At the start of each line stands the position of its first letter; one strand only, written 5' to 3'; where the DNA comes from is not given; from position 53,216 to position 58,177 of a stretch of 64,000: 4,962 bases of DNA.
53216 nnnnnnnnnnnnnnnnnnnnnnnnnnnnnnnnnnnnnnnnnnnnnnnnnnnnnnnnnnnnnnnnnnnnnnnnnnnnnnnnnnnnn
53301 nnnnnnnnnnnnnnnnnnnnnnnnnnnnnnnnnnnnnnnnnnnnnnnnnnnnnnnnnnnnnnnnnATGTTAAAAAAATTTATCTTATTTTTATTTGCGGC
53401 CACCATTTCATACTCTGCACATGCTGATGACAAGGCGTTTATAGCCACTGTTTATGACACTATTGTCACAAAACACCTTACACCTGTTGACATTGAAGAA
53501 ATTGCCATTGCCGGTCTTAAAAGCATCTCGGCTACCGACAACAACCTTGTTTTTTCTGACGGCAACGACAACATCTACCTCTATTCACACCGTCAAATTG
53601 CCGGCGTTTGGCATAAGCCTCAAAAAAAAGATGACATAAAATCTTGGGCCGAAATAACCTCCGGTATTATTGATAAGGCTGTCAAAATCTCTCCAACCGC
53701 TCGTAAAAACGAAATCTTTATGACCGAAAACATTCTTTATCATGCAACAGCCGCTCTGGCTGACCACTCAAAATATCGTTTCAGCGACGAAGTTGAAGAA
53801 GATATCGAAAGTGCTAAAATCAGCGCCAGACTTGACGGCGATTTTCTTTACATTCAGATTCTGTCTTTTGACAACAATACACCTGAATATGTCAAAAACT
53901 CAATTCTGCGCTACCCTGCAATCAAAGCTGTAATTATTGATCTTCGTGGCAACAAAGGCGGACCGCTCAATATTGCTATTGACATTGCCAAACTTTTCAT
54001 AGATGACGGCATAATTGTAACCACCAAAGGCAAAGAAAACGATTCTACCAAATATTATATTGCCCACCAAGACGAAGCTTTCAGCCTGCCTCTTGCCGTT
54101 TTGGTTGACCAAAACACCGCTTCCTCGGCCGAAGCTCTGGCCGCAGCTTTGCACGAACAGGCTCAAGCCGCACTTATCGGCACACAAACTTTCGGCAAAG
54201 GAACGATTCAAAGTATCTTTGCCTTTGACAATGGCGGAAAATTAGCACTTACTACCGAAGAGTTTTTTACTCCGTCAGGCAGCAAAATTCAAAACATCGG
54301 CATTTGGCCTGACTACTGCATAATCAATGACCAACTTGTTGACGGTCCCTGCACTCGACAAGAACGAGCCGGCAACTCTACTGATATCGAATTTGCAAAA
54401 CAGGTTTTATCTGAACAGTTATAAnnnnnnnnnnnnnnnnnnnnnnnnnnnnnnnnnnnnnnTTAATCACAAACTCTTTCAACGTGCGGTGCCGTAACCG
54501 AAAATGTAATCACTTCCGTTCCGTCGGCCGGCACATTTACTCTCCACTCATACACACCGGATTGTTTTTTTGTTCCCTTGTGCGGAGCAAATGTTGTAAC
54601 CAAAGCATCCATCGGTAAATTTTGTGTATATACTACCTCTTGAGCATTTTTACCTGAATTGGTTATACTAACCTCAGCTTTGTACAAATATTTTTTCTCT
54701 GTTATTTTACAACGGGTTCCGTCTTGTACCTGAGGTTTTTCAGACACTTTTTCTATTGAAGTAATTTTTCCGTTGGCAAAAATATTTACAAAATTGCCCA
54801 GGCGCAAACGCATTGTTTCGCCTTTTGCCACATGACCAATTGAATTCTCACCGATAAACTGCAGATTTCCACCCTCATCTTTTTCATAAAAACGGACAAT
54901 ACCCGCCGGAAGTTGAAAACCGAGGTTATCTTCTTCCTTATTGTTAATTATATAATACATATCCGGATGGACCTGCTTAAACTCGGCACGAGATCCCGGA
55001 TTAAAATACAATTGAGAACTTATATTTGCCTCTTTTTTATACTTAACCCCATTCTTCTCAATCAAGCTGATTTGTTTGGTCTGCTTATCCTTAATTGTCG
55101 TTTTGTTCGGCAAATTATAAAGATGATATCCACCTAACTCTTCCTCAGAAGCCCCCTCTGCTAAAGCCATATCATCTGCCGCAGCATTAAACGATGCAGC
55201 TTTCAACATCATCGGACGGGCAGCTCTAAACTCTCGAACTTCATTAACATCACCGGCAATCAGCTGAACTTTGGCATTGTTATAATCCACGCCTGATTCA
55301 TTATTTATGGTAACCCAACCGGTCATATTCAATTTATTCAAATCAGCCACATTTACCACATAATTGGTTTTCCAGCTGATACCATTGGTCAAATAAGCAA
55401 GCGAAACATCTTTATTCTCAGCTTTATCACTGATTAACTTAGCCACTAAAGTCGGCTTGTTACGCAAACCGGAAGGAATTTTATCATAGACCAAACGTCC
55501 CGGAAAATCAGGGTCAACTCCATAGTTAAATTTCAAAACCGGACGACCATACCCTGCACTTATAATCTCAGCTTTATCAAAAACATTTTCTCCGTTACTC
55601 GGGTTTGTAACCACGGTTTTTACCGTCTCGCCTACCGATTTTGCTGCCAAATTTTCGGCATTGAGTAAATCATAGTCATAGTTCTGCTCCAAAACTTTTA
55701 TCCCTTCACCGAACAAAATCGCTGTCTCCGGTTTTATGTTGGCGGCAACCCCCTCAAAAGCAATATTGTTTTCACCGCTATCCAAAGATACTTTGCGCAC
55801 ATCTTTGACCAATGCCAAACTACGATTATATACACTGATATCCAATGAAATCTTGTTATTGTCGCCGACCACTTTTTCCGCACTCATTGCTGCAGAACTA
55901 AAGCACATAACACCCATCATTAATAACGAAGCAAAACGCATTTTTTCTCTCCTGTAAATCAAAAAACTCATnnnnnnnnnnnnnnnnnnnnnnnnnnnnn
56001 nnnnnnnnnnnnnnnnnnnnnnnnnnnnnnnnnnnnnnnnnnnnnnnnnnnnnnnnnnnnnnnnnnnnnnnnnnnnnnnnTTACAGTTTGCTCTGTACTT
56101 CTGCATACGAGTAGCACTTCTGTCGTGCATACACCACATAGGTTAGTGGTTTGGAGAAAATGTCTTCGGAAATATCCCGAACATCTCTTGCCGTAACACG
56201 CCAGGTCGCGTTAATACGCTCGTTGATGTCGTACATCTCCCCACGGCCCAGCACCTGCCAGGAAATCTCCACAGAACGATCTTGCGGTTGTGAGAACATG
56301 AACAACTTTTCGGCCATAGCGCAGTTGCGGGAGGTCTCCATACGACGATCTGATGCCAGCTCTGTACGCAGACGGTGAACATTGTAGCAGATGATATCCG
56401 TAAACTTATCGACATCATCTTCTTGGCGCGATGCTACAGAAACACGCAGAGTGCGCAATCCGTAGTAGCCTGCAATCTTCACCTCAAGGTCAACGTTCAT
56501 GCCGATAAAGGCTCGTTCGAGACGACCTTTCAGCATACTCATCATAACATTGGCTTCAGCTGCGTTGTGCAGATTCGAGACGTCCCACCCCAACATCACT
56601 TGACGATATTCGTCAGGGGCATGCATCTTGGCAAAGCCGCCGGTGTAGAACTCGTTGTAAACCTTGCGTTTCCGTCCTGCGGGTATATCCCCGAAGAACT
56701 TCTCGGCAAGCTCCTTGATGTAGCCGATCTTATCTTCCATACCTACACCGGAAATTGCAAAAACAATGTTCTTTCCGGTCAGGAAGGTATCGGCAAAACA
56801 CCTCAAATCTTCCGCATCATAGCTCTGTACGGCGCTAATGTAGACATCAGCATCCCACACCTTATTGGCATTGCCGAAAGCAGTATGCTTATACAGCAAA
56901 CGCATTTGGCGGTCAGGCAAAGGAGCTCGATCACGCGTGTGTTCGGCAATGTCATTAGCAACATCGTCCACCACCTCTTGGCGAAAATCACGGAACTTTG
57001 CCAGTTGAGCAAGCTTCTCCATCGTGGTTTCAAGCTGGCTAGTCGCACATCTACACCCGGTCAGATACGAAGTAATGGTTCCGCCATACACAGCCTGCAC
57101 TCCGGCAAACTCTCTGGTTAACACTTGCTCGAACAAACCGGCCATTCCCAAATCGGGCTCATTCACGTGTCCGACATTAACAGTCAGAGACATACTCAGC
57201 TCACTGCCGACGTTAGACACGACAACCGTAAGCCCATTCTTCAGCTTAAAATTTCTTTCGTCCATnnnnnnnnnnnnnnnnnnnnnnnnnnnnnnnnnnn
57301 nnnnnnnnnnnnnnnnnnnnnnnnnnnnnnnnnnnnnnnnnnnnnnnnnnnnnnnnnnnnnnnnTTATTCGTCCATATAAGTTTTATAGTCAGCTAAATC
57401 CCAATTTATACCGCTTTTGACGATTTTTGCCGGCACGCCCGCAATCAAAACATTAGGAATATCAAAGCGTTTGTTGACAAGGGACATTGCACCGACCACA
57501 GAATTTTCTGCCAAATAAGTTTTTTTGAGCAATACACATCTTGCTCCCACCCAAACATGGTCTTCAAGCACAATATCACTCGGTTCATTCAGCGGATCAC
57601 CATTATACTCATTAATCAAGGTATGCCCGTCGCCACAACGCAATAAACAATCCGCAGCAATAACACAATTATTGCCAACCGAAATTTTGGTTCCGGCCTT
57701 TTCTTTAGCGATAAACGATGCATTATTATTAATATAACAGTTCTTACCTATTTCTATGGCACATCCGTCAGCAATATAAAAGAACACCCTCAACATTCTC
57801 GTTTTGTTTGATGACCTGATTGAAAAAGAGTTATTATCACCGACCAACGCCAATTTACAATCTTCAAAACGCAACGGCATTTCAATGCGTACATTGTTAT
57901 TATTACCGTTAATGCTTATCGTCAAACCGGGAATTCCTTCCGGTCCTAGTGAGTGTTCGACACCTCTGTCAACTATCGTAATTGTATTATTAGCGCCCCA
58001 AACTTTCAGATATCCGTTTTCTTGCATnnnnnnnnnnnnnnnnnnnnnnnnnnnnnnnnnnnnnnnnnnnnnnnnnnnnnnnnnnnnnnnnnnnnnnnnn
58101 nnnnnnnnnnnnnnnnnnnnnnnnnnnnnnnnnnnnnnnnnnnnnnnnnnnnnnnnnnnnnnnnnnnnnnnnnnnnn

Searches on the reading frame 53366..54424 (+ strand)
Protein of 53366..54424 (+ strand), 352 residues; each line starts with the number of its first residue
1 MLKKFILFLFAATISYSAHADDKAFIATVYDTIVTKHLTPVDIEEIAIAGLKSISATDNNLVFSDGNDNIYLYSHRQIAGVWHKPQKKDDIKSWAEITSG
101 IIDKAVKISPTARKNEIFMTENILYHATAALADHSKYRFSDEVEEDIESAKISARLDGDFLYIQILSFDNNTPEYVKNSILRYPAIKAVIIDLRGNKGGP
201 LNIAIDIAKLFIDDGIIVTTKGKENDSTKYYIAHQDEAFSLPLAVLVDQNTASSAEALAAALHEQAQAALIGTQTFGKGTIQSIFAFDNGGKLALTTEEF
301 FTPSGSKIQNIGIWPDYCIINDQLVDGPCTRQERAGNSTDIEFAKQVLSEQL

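Call 55: search_protein_families(library=pfam, proteins=[window:53366-54424:+], max_evalue=0.00001)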
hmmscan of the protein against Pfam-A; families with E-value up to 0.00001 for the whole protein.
window:53366-54424:+ (352 aa): 1 family
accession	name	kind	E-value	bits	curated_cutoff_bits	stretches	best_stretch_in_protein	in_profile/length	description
PF03572.23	Peptidase_S41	-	2.4e-44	151.3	24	1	161-317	3-163/165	Peptidase family S41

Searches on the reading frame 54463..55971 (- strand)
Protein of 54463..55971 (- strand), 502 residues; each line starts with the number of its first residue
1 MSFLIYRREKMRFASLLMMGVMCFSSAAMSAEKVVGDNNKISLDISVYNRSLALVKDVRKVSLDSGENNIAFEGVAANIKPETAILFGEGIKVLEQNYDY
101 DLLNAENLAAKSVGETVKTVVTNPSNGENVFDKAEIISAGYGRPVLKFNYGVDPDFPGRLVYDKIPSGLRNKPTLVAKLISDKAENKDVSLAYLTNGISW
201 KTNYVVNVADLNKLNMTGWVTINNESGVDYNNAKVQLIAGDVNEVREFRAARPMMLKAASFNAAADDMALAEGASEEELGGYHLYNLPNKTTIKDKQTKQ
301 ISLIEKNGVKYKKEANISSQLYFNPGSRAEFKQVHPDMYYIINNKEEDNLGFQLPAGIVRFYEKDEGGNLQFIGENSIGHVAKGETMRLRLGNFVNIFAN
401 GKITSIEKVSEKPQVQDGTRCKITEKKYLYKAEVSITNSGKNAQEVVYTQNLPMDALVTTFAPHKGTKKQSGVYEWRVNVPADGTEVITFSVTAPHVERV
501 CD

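Call 55: search_protein_families(library=pfam, proteins=[window:54463-55971:-], max_evalue=0.00001)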
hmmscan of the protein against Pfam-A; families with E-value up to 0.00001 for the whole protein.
window:54463-55971:- (502 aa): 1 family
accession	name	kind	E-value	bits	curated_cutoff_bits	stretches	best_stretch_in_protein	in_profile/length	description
PF13598.12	DUF4139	-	1.9e-12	47.8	31.8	1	189-496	1-203/205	Domain of unknown function (DUF4139)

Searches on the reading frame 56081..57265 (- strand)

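Call 55: search_protein_families(library=pfam, proteins=[window:56081-57265:-], max_evalue=0.00001)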
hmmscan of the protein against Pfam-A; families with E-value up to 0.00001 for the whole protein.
window:56081-57265:- (394 aa): 1 family
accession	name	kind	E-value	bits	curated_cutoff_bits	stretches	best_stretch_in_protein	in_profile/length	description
PF05193.26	Peptidase_M16_C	-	4.6e-07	30.3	23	1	150-306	3-171/181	Peptidase M16 inactive domain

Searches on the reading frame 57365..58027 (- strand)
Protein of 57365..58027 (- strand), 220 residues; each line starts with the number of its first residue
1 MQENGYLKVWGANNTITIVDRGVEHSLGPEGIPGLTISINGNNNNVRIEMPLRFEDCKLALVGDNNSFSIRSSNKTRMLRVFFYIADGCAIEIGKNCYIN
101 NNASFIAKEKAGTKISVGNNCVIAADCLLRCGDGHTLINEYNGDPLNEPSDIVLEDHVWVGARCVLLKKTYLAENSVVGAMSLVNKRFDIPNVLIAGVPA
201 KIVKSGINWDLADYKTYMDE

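Call 55: search_protein_families(library=pfam, proteins=[window:57365-58027:-], max_evalue=0.00001)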
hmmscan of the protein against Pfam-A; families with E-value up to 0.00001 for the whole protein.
window:57365-58027:- (220 aa): 1 family
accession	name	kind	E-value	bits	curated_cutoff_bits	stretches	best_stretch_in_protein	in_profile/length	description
PF00132.30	Hexapep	-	6.4e-11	41.9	27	0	151-185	1-35/36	Bacterial transferase hexapeptide (six repeats)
